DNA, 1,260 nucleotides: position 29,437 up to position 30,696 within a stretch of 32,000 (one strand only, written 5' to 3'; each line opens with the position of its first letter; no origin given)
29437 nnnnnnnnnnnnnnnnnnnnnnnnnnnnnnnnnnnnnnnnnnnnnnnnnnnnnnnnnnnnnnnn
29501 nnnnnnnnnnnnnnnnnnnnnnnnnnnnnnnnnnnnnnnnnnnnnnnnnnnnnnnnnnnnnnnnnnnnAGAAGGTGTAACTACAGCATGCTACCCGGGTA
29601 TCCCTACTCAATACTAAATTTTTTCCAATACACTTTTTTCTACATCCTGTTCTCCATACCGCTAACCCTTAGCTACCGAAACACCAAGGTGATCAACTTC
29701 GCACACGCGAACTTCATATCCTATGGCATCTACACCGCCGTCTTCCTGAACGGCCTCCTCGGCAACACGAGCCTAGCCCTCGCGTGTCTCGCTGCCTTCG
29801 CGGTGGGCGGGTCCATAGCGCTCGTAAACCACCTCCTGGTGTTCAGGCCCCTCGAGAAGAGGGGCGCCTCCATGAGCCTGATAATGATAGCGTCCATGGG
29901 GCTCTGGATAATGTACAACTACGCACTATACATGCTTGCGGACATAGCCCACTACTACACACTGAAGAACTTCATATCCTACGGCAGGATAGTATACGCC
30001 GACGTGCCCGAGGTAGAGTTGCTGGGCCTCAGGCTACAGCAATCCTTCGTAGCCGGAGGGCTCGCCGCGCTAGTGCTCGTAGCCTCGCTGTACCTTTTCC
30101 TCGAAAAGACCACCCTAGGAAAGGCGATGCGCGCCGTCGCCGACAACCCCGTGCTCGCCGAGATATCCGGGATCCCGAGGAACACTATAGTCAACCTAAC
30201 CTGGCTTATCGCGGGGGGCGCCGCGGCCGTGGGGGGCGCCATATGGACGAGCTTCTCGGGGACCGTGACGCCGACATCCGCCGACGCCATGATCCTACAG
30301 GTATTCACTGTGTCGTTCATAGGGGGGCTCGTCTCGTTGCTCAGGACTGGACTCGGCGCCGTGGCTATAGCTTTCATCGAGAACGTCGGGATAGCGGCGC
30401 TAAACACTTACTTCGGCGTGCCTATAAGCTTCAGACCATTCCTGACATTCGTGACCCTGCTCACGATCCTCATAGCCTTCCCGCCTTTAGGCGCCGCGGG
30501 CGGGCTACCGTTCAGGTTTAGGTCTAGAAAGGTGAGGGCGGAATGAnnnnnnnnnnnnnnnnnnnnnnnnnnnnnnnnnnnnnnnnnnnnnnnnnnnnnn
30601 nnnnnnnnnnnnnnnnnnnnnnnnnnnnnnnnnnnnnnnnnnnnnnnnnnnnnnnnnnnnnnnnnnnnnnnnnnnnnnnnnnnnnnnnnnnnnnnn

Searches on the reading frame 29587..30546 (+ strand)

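Call 5: search_protein_families(library=pfam, proteins=[window:29587-30546:+], max_evalue=0.01)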
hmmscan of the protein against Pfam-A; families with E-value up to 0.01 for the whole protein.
window:29587-30546:+ (319 aa): 1 family
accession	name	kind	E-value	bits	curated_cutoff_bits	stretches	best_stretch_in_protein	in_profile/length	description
PF02653.21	BPD_transp_2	-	9.5e-34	117.2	26.8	1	9-294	2-268/269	Branched-chain amino acid transport system / permease component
